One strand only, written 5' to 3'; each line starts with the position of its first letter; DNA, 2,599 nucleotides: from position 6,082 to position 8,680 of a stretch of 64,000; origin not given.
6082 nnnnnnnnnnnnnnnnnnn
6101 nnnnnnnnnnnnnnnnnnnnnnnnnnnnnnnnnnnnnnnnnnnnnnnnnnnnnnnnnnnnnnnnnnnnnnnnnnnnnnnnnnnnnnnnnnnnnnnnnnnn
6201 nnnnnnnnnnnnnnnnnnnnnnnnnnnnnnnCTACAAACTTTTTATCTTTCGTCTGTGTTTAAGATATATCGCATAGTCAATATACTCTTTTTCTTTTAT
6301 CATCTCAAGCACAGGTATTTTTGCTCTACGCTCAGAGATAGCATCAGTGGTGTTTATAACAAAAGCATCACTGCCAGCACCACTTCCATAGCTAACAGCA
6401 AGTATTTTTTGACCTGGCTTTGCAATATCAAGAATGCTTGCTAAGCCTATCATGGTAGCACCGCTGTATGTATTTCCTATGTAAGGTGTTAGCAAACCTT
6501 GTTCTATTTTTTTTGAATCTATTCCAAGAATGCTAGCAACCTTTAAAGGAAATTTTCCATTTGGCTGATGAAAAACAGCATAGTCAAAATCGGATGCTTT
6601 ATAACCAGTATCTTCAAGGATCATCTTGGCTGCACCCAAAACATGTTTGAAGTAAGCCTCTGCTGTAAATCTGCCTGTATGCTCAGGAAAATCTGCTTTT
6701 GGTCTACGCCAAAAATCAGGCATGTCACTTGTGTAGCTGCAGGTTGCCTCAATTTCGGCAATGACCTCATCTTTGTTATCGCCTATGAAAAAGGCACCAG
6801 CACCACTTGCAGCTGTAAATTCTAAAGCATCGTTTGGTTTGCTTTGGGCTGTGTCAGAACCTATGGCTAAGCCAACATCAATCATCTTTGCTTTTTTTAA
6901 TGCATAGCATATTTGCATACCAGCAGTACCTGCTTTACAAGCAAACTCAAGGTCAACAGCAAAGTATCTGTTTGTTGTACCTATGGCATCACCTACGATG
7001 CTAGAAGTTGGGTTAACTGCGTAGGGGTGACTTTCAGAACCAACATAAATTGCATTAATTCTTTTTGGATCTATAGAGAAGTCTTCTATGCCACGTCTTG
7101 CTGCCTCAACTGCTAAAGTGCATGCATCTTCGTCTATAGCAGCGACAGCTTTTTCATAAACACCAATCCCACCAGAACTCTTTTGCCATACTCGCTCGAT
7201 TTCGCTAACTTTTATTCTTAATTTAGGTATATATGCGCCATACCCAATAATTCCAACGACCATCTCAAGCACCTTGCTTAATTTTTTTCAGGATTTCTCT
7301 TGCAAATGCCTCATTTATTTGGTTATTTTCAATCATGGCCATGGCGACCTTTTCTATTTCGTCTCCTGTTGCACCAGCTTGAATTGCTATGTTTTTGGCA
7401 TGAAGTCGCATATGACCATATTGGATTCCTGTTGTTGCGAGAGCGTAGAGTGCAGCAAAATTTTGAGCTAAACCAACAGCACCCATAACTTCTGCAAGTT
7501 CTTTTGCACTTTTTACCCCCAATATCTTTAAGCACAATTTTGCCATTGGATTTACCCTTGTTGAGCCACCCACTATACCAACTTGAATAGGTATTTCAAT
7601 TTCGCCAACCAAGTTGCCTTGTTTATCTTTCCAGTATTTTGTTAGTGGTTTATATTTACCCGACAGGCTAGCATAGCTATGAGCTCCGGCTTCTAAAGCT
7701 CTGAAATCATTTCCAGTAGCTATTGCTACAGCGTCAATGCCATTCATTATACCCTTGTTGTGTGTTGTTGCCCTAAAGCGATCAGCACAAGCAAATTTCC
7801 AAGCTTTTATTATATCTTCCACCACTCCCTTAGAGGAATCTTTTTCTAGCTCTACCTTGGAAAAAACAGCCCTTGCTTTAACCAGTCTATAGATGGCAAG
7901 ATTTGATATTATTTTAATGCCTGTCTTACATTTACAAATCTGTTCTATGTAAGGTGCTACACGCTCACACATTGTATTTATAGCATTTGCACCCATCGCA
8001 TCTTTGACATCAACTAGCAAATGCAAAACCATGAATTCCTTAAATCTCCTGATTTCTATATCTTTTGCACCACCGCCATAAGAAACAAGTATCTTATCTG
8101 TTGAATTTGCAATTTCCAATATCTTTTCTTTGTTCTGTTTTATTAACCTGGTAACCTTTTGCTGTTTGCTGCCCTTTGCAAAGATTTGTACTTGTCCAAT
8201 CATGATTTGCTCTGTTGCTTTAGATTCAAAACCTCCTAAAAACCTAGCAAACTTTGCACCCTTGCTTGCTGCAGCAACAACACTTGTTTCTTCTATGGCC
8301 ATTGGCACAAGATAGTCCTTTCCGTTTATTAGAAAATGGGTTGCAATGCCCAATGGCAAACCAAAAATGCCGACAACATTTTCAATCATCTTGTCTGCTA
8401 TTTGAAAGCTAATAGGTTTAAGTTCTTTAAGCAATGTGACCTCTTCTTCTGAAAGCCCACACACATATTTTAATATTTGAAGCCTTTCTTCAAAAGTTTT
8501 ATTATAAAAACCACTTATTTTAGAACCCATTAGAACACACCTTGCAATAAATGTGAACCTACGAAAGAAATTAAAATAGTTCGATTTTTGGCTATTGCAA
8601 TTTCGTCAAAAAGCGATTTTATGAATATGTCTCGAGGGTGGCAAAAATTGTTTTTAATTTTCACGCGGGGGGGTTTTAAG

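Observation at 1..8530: Complete archaeal 'alternative' mevalonate pathway encoded as one tightly overlapping 10-gene operon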

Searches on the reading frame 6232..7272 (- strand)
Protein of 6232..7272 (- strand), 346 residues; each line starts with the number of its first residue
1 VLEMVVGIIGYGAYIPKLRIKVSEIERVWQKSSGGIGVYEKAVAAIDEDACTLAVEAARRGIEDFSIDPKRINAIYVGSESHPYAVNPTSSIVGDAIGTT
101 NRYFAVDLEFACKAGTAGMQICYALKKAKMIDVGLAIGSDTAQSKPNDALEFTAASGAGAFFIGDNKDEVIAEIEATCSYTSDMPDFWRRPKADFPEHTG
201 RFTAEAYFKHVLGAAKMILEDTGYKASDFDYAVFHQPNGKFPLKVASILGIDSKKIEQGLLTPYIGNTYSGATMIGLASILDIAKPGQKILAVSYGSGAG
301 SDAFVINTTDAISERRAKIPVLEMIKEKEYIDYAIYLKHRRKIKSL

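Call 5: search_protein_families(library=pfam, proteins=[window:6232-7272:-])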
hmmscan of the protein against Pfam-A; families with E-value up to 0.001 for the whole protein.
window:6232-7272:- (346 aa): 2 families
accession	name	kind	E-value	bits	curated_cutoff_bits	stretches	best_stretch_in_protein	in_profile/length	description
PF08541.16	ACP_syn_III_C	-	1.4e-08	35.2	26.6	1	219-306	1-88/90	3-Oxoacyl-[acyl-carrier-protein (ACP)] synthase III C terminal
PF08540.16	HMG_CoA_synt_C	-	0.00032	20.9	25.1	0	254-316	142-209/280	Hydroxymethylglutaryl-coenzyme A synthase C terminal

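Call 6: search_protein_families(library=ncbifam, proteins=[window:6232-7272:-])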
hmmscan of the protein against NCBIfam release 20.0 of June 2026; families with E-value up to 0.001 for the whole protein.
window:6232-7272:- (346 aa): 15 families
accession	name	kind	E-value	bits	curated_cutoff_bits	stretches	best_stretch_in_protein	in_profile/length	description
NF003274.0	PRK04262.1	equivalog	2.9e-152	506.7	244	1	5-344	2-345/347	hydroxymethylglutaryl-CoA synthase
TIGR00748.1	HMG_CoA_syn_Arc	equivalog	2.9e-143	477.3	353.35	1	6-344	2-344/345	hydroxymethylglutaryl-CoA synthase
TIGR01835.1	HMG-CoA-S_prok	equivalog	7.8e-35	120.4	360.35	1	29-338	28-347/382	hydroxymethylglutaryl-CoA synthase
NF006829.0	PRK09352.1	subfamily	7.4e-22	77.7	249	1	4-305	3-318/322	beta-ketoacyl-ACP synthase 3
TIGR00747.1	fabH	subfamily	4.7e-21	75.2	292.1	1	4-306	1-320/322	beta-ketoacyl-ACP synthase III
NF041302.1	HMG_CoAsyn_Halo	equivalog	2.9e-17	62.8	800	1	30-244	33-253/443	hydroxymethylglutaryl-CoA synthase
NF005308.0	PRK06840.1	equivalog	7.6e-13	48.2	315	1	4-163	3-172/339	3-oxoacyl-ACP synthase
TIGR01833.1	HMG-CoA-S_euk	equivalog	1.2e-11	44.4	286.2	1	6-244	5-261/457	hydroxymethylglutaryl-CoA synthase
NF004623.0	PRK05963.1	equivalog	1.3e-11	44.4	437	1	6-114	6-117/328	beta-ketoacyl-ACP synthase III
NF006720.0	PRK09258.1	equivalog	2e-10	40.5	285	1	37-145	48-156/338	3-oxoacyl-ACP synthase III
NF005541.0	PRK07204.1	equivalog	1.1e-09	38.2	402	1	5-131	4-135/329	beta-ketoacyl-ACP synthase III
NF005703.0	PRK07515.1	equivalog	3.9e-07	29.3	304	0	51-125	97-169/373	beta-ketoacyl-ACP synthase III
NF004720.0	PRK06064.1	subfamily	4.6e-07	28.9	420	1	47-155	19-129/389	thiolase domain-containing protein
NF009519.0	PRK12880.1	equivalog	0.00058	19.3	436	0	46-141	54-150/353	beta-ketoacyl-ACP synthase III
NF005704.0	PRK07516.1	subfamily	0.00075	18.6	412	0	48-149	20-122/389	thiolase domain-containing protein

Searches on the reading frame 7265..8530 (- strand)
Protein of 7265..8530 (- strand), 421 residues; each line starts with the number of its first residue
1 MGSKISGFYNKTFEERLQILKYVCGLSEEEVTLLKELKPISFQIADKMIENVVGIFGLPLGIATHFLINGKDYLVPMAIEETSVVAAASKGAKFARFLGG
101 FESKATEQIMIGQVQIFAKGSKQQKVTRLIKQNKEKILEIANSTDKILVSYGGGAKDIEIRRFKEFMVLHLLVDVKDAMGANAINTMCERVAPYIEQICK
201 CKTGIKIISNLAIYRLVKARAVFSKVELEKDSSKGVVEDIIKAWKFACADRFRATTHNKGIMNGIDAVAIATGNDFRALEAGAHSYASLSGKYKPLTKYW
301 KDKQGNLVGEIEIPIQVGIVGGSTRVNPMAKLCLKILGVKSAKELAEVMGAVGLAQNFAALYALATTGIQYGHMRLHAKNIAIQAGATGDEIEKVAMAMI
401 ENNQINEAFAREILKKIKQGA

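Call 5: search_protein_families(library=pfam, proteins=[window:7265-8530:-])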
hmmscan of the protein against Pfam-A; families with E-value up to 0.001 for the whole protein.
window:7265-8530:- (421 aa): 1 family
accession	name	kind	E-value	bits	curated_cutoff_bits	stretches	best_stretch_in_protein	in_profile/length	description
PF00368.23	HMG-CoA_red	-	3.2e-111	372.3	27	1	13-378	2-368/368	Hydroxymethylglutaryl-coenzyme A reductase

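Call 6: search_protein_families(library=ncbifam, proteins=[window:7265-8530:-])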
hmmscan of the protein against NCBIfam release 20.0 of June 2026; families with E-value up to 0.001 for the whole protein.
window:7265-8530:- (421 aa): 3 families
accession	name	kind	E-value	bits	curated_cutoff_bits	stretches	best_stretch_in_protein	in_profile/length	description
TIGR00532.1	HMG_CoA_R_NAD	equivalog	1.4e-134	449.3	259.95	1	1-378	20-395/395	hydroxymethylglutaryl-CoA reductase, degradative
TIGR00533.1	HMG_CoA_R_NADP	equivalog_domain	2.1e-20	73.1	441.8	2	43-209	57-223/402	hydroxymethylglutaryl-CoA reductase (NADPH)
TIGR00920.1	2A060605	subfamily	2.4e-15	55.8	778.35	1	46-192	522-666/887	hydroxymethylglutaryl-CoA reductase (NADPH)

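Call 18: search_solved_structures(query=window:7265-8530:-, max_evalue=1e-10)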
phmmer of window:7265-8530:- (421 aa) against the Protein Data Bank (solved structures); distinct sequences matched with E-value up to 1e-10: 12.
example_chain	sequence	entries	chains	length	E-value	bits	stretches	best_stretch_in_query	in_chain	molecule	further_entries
6dio_A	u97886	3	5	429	7.8e-121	406.9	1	3-418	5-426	3-hydroxy-3-methylglutaryl coenzyme A reductase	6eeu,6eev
1qax_A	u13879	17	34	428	1.4e-117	396.2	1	3-416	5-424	PROTEIN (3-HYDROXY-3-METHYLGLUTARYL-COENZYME A REDUCTASE) | 3-hydroxy-3-methylglutaryl-coenzyme A reductase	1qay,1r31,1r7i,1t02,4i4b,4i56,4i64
6p7k_A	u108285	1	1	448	4.4e-115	387.9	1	3-415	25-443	3-hydroxy-3-methylglutaryl coenzyme A reductase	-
9v7y_A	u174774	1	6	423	1.7e-113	382.7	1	15-415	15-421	3-hydroxy-3-methylglutaryl coenzyme A reductase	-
5wpj_A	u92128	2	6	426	9.2e-98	330.9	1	6-417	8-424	3-hydroxy-3-methylglutaryl coenzyme A reductase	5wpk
3qae_A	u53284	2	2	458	9.9e-97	327.5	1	6-417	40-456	3-hydroxy-3-methylglutaryl-coenzyme a reductase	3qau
7m3h_A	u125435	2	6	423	7.1e-84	285.2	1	4-417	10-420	Hydroxymethylglutaryl-CoA reductase, degradative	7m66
7m1z_A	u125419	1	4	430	7.6e-84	285.1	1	4-417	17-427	acetyl-CoA C-acetyltransferase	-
7n7s_A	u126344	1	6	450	7.6e-66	225.9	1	45-392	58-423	Hydroxymethylglutaryl-CoA reductase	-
9zw9_A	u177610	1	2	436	1.2e-61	212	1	46-418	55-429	Probable 3-hydroxy-3-methylglutaryl-coenzyme A reductase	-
9zw6_A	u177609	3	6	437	1.2e-61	212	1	46-418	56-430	Probable 3-hydroxy-3-methylglutaryl-coenzyme A reductase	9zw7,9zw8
6hr7_A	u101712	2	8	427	2e-12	50.1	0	22-375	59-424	HMG-CoA reductase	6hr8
